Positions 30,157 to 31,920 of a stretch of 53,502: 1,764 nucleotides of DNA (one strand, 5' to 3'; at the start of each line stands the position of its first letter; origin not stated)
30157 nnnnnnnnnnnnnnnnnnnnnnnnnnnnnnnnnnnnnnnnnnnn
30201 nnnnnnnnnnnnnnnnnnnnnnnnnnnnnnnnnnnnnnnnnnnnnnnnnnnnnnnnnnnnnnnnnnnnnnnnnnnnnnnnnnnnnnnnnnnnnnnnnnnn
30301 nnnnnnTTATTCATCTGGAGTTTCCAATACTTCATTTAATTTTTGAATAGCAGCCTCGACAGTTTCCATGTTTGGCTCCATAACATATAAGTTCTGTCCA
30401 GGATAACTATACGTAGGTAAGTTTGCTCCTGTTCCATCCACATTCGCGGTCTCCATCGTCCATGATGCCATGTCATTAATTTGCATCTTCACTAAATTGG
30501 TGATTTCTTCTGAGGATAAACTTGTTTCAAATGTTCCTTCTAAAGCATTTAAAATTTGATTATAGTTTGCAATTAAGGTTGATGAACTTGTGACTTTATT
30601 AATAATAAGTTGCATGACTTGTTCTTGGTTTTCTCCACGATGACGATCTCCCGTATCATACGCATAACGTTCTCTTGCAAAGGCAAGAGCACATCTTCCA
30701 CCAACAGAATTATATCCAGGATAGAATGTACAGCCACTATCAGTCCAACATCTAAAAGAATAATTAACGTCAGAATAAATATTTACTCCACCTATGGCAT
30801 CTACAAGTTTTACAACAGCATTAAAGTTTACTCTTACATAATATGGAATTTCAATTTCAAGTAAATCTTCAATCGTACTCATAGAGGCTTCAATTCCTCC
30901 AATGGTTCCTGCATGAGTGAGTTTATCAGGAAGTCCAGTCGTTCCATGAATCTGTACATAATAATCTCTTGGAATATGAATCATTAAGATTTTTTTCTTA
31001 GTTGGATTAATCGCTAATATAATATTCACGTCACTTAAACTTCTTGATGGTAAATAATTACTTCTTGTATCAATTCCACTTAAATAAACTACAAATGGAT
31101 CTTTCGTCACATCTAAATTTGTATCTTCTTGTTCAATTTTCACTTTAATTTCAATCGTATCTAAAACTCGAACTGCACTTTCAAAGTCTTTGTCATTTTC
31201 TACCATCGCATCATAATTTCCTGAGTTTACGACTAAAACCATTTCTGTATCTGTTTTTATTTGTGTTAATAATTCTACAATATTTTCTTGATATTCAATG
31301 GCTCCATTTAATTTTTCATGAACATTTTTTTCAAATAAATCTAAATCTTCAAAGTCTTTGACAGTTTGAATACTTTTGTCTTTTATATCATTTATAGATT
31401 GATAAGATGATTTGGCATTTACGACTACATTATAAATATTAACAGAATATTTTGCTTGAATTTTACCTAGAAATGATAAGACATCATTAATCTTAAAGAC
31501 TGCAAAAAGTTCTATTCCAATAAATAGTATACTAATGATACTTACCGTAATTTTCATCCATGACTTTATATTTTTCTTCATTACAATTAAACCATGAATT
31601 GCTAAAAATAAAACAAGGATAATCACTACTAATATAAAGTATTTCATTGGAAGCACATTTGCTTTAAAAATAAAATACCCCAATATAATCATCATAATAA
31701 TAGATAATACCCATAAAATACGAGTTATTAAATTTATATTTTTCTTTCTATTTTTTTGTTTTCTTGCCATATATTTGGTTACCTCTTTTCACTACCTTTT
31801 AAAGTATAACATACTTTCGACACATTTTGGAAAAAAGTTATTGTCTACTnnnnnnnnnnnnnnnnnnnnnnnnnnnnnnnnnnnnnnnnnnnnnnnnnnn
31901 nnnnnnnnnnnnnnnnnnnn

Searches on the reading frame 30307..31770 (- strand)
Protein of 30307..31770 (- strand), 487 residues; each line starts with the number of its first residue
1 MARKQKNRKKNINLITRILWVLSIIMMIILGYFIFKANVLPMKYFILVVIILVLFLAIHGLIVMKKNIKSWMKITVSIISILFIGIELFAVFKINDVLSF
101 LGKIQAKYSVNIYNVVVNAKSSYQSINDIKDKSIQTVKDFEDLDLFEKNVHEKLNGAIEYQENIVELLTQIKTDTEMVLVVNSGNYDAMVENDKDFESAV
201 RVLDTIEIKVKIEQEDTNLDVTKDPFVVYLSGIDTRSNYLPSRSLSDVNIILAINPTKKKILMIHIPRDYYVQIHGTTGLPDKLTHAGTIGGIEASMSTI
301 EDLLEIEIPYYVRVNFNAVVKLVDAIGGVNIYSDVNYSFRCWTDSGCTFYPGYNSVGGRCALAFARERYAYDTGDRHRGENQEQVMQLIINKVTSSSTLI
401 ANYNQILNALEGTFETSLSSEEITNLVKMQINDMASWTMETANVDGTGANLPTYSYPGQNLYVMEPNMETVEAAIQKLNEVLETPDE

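Call 37: search_protein_families(library=ncbifam, proteins=[window:30307-31770:-], max_evalue=0.00001)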
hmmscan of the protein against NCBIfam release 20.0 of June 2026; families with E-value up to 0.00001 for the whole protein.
window:30307-31770:- (487 aa): 4 families
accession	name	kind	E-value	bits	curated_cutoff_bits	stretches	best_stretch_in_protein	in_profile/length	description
NF051849.1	LCP_trans_Cps2A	equivalog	2e-92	310.9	650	1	5-483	2-476/477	LCP family glycopolymer transferase CpsA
NF006897.1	PRK09379.1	equivalog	7e-44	150.2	441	1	177-451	13-273/298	polyisoprenyl-teichoic acid--peptidoglycan teichoic acid transferase TagU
NF047591.1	ligase_LytR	equivalog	6.1e-33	114.5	450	1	215-456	48-296/336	glycopolymer--peptidoglycan transferase LytR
TIGR00350.1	lytR_cpsA_psr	domain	1.3e-28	100.1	62.3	1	245-394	2-151/152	LCP family glycopolymer transferase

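Call 64: search_protein_families(library=pfam, proteins=[window:30307-31770:-], max_evalue=0.001)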
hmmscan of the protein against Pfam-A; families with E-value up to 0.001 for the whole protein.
window:30307-31770:- (487 aa): 1 family
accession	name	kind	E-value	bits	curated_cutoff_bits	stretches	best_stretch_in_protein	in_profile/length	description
PF03816.19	LytR_cpsA_psr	-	3.4e-37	128.4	24.6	1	246-394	2-149/150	LytR_cpsA_psr family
